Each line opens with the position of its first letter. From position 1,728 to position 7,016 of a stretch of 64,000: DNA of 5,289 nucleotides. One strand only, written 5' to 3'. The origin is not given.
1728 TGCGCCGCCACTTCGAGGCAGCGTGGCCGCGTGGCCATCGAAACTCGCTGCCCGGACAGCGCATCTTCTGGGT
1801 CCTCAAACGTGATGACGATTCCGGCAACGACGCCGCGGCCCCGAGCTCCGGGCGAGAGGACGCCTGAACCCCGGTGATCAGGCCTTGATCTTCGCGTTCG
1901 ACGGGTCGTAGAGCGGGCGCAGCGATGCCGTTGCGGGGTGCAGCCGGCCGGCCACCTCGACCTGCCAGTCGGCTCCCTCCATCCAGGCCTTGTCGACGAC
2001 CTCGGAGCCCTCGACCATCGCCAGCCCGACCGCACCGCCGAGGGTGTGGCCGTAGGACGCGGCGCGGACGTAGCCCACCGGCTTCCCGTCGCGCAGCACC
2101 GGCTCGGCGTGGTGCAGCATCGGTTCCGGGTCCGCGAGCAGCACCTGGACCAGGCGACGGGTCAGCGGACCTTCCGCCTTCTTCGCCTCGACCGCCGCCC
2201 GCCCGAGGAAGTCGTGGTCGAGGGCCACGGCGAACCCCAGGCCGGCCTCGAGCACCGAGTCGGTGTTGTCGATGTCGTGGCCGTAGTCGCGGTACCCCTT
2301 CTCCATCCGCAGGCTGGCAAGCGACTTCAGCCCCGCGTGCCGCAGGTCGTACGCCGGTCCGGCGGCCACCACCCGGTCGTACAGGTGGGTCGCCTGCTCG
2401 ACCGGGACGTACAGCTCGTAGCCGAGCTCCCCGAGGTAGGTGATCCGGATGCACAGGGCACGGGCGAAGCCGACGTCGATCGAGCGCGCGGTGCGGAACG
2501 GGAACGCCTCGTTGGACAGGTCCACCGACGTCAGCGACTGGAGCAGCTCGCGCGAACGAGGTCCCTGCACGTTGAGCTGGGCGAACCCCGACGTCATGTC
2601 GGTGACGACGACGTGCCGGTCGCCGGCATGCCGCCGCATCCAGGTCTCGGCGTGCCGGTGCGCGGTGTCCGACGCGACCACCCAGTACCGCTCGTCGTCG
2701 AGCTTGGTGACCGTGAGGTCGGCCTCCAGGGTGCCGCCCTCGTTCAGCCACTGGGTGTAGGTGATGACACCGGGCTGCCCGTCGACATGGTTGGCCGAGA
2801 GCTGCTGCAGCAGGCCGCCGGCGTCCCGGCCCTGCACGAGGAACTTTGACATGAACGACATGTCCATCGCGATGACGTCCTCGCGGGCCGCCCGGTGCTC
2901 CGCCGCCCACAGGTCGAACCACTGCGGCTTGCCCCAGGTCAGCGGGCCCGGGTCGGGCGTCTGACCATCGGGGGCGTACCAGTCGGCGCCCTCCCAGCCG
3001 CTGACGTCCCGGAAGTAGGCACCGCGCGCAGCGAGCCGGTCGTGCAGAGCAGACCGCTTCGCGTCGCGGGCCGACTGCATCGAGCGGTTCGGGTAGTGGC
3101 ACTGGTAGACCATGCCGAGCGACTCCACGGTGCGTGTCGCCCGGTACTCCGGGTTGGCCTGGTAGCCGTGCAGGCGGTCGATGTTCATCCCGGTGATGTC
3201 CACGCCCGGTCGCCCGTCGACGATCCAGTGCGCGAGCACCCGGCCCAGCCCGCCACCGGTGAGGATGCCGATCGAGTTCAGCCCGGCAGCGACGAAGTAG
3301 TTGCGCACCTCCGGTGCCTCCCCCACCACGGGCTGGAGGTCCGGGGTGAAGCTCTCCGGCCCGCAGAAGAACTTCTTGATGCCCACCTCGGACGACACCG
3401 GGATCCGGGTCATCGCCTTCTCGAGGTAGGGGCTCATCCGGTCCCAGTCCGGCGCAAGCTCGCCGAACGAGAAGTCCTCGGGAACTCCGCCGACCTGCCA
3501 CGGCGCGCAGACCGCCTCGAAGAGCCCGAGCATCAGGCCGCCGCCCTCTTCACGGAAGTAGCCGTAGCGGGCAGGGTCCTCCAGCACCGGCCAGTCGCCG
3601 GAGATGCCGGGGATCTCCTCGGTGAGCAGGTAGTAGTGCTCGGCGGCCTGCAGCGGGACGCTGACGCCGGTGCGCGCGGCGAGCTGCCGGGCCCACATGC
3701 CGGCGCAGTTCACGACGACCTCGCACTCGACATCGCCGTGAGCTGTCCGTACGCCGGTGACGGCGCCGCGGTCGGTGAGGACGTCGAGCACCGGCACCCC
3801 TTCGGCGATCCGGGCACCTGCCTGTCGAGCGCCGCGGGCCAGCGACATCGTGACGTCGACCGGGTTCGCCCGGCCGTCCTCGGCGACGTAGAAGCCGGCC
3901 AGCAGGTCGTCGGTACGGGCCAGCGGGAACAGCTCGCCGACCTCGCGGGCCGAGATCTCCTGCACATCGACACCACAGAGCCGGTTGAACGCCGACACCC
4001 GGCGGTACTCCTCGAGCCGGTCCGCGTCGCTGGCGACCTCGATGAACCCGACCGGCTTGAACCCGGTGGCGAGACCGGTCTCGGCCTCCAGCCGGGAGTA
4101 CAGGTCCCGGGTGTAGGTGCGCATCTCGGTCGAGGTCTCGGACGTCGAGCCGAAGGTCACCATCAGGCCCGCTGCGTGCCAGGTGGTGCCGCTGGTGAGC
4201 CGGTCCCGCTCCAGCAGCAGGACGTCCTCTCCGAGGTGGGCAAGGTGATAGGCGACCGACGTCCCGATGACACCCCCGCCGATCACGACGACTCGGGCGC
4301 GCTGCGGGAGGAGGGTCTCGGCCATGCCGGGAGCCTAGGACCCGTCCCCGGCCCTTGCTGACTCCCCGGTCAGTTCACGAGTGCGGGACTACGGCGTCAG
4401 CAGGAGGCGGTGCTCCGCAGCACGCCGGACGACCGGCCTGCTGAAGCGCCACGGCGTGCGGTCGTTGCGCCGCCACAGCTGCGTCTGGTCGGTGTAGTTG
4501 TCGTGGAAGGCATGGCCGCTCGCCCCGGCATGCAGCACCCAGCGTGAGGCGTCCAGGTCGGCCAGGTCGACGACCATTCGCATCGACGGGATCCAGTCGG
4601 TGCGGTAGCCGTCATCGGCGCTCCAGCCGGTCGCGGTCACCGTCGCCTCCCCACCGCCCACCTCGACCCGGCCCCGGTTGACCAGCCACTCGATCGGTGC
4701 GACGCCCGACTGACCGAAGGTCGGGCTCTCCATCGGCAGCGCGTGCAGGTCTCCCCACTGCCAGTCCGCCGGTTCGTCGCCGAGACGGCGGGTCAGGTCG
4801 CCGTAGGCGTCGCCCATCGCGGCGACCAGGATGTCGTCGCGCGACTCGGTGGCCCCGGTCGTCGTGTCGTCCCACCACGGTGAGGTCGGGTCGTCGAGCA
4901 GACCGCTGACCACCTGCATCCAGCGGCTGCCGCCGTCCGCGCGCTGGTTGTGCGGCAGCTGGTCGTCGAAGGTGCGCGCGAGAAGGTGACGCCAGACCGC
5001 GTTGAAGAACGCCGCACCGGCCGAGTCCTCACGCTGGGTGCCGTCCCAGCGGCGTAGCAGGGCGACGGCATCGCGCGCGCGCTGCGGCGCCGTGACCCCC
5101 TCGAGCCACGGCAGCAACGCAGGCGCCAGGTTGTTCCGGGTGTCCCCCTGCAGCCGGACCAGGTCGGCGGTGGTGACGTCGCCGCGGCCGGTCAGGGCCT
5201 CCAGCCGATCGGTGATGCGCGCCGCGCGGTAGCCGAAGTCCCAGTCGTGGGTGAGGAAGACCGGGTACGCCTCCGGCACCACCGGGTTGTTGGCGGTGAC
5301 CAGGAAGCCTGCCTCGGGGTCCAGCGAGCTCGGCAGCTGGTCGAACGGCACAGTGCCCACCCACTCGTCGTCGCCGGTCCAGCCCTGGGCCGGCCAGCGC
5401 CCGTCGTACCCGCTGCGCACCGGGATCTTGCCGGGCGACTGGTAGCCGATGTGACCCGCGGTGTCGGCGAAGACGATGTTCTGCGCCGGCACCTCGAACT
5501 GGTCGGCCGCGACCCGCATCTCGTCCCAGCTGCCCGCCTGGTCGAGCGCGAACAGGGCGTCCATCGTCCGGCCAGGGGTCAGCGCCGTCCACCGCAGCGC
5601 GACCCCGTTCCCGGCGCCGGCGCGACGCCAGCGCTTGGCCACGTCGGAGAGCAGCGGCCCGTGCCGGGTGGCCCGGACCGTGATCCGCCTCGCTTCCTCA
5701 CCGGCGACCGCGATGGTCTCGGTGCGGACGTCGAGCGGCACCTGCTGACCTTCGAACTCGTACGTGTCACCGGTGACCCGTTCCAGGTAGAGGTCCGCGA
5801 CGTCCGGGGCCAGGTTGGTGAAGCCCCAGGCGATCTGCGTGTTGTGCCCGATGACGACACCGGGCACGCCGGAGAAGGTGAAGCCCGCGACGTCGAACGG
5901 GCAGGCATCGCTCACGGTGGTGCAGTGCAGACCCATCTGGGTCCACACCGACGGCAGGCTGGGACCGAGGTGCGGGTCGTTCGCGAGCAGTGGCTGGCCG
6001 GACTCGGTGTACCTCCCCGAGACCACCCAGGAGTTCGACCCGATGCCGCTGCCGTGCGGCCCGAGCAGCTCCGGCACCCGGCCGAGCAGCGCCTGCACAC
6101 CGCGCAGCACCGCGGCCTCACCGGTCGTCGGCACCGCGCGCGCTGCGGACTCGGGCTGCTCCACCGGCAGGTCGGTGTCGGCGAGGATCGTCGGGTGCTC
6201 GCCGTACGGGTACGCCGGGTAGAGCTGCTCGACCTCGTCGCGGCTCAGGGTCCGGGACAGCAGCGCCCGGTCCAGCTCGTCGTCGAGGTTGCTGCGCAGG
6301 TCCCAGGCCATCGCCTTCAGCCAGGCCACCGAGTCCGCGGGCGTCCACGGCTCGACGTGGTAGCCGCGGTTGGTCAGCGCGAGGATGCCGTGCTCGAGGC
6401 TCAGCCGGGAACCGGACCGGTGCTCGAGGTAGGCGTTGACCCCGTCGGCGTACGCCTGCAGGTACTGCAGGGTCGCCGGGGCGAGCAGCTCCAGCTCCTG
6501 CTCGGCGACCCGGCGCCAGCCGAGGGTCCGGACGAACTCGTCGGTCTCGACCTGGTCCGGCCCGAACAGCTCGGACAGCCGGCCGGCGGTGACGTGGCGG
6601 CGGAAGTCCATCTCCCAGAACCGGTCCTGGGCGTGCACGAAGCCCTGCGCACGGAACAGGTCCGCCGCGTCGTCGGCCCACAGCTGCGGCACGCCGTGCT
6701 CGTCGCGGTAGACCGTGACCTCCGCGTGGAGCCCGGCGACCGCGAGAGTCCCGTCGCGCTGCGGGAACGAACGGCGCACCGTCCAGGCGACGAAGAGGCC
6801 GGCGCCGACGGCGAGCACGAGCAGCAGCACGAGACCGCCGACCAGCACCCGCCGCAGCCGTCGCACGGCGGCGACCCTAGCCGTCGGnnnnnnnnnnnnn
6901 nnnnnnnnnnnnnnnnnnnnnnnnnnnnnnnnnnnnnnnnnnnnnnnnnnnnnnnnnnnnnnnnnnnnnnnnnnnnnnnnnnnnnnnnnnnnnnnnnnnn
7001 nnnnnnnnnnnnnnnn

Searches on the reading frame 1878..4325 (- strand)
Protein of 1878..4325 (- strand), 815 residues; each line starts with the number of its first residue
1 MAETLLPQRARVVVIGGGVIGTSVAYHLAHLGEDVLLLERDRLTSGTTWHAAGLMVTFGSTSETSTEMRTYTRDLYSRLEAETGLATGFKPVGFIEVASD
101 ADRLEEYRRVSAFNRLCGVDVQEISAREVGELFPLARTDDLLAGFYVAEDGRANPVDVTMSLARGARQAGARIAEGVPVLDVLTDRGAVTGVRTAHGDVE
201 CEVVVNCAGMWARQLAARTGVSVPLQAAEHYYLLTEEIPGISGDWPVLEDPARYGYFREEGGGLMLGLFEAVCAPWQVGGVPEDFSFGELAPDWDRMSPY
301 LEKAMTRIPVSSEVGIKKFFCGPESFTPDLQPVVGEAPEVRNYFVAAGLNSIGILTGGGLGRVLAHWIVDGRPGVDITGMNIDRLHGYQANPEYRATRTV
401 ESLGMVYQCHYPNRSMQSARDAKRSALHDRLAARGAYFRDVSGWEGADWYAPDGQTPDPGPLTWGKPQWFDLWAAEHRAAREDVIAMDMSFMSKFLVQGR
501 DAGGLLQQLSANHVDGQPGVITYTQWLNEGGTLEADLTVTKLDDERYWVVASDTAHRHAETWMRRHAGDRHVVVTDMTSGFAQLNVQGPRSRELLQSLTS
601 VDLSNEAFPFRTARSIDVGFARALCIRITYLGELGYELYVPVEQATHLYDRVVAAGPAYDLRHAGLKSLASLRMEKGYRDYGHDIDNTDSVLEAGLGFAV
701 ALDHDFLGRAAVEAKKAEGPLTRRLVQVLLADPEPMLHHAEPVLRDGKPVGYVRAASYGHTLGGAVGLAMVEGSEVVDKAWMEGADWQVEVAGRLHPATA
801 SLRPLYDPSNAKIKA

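Call 105: search_protein_families(library=pfam, proteins=[window:1878-4325:-], max_evalue=0.00001)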
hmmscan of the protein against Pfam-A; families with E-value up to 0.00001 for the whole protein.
window:1878-4325:- (815 aa): 6 families
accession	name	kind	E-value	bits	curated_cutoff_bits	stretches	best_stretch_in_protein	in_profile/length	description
PF01571.26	GCV_T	-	5.5e-71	239.3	25.6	1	427-699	1-255/255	Aminomethyltransferase folate-binding domain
PF01266.30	DAO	-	3.3e-68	231.2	27.9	1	11-367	1-353/353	FAD dependent oxidoreductase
PF08669.17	GCV_T_C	-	2.1e-22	79.3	25.9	1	723-807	1-80/80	Glycine cleavage T-protein C-terminal barrel domain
PF16350.10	FAO_M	-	1.8e-13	50.9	27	1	370-425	1-56/56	FAD dependent oxidoreductase central domain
PF00890.30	FAD_binding_2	-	4.3e-06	26.6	20.4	1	12-195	2-181/414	FAD binding domain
PF07992.20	Pyr_redox_2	-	6.9e-06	26.1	26.1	0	9-43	142-177/291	Pyridine nucleotide-disulphide oxidoreductase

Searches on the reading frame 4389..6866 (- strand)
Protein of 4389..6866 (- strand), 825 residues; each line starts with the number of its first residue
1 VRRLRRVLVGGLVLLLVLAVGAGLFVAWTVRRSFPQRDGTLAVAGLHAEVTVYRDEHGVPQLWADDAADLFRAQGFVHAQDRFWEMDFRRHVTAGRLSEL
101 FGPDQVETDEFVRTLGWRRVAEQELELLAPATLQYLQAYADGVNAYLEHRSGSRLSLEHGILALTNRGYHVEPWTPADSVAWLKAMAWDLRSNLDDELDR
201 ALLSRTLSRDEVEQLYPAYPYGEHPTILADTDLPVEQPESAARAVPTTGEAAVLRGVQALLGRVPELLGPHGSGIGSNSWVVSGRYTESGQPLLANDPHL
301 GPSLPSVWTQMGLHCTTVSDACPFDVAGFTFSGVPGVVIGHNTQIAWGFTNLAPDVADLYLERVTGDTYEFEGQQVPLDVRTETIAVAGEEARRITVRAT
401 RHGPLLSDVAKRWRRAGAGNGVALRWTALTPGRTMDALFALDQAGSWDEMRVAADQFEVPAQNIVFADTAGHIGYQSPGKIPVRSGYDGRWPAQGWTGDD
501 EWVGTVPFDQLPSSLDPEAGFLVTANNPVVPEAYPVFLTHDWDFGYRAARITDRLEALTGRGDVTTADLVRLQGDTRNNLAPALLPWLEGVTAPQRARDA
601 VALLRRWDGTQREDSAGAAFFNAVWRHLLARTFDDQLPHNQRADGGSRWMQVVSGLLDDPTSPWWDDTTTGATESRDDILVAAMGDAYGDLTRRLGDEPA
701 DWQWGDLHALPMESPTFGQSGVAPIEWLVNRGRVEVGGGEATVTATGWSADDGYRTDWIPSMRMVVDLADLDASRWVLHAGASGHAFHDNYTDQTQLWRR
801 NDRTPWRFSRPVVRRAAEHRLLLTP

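Call 105: search_protein_families(library=pfam, proteins=[window:4389-6866:-], max_evalue=0.00001)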
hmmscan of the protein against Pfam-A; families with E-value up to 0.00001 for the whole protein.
window:4389-6866:- (825 aa): 1 family
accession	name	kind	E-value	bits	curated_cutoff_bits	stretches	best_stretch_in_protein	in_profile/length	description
PF01804.23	Penicil_amidase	-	1.3e-238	794.9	21.3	1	49-812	1-672/675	Penicillin amidase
